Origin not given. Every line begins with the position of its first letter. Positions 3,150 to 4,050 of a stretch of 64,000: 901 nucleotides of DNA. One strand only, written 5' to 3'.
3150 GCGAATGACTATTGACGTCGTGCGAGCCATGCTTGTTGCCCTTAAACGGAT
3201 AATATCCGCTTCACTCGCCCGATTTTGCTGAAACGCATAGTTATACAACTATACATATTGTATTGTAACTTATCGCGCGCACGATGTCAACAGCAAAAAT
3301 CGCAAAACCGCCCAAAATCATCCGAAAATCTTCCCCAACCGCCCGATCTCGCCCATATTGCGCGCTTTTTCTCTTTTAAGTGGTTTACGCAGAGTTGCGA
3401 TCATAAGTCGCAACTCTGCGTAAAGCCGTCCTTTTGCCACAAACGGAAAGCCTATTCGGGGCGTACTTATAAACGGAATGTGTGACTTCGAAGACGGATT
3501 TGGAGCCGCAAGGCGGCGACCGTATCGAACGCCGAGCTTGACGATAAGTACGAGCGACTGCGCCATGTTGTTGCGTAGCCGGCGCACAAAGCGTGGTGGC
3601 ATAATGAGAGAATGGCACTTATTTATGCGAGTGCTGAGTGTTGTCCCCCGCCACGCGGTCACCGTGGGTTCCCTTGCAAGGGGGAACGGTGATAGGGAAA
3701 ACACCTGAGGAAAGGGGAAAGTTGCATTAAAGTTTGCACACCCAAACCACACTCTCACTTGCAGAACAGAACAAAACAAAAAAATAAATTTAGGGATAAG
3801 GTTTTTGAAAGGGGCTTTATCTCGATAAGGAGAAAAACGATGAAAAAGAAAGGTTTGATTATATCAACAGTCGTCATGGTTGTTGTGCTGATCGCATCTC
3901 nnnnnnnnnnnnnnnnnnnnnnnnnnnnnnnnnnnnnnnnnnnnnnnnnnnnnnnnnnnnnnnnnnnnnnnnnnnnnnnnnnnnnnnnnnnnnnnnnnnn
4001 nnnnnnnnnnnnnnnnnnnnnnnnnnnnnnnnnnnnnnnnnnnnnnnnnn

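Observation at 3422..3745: L-element: a multi-copy structured element with a ~185-nt conserved core, compensatory stem substitutions and a sharp boundary (7 copies in 64 kb)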

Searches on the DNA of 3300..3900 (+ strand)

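Call 7: search_rna_families(source=window, start=3300, end=3900, threshold=evalue, max_evalue=10, show_alignments=3)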
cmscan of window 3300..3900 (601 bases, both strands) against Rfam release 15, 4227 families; matches with E-value up to 10: 13.
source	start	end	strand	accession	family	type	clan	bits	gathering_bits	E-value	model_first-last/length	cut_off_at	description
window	3384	3424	-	RF03588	mir-2319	Gene; miRNA;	-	25.4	89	0.0076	14-58/71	no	mir-2319 microRNA precursor family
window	3384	3424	+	RF03588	mir-2319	Gene; miRNA;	-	24.8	89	0.011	14-58/71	no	mir-2319 microRNA precursor family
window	3383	3425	+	RF04242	mir-5595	Gene; miRNA;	-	23.9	100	0.031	1-72/72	no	mir-5595 microRNA precursor family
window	3383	3425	-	RF04242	mir-5595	Gene; miRNA;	-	23.4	100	0.044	1-72/72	no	mir-5595 microRNA precursor family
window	3381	3427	+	RF03867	mir-4081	Gene; miRNA;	-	22.5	70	0.11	1-51/51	no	mir-4081 microRNA precursor family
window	3647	3836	+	RF02187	ST7-OT4_1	Gene; lncRNA;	-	20.3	50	0.46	1-201/201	no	ST7 overlapping transcript 4 conserved region 1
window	3382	3428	-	RF03867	mir-4081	Gene; miRNA;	-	20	70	0.51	1-51/51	no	mir-4081 microRNA precursor family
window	3590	3657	+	RF00574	SNORD69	Gene; snRNA; snoRNA; CD-box;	-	19.2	37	1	1-77/77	no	Small nucleolar RNA SNORD69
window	3639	3700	+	RF00381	Antizyme_FSE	Cis-reg; frameshift_element;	-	19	40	0.24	1-59/59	no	Antizyme RNA frameshifting stimulation element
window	3817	3892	+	RF02075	STnc230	Gene; sRNA;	-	18.3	50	5.7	1-83/83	no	Enterobacterial sRNA STnc230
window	3316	3385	+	RF00149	snoZ103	Gene; snRNA; snoRNA; CD-box;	-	18.2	44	1.1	1-100/100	no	Small nucleolar RNA Z103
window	3374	3435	-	RF03552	mir-43_2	Gene; miRNA;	-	16.7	90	0.93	1-78/78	no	mir-43_2 microRNA precursor family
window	3782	3876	+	RF02856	30_292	Gene; sRNA;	-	15.3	112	4.7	1-115/115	no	Leptospira sRNA 30_292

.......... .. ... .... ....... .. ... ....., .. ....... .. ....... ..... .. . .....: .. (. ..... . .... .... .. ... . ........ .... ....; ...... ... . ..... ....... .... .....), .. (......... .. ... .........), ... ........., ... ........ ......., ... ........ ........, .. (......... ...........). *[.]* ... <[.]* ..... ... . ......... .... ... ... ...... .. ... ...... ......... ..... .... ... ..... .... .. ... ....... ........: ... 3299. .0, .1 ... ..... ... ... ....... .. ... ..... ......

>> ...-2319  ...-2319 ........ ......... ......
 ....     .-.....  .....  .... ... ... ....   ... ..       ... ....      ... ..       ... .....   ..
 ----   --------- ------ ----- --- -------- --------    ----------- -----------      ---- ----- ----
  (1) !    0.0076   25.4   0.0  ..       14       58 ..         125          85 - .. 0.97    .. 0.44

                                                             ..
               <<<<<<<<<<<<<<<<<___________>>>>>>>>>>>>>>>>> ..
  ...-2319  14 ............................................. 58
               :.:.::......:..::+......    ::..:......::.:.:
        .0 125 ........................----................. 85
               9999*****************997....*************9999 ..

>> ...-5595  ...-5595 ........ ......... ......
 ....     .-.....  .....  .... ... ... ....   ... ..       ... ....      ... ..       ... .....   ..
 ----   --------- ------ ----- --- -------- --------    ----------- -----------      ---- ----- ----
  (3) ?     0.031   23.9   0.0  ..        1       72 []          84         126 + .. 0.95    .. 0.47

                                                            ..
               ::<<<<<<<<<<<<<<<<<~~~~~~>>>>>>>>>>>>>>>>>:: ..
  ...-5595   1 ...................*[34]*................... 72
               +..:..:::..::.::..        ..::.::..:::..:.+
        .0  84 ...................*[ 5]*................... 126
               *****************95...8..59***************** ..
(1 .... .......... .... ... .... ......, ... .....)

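Call 71: search_dna_similar(query=window:3440-3745:+, collection=plasmids, mode=distant, max_rows=10)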
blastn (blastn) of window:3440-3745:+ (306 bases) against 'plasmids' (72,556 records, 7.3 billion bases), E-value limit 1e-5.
No match.

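Call 72: search_dna_similar(query=window:3440-3745:+, collection=phages, mode=distant, max_rows=10)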
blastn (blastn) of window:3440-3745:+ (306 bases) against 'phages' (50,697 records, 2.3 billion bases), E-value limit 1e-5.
No match.
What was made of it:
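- Tried and rejected: BLAST against plasmids and phages found nothing (calls 71-72).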
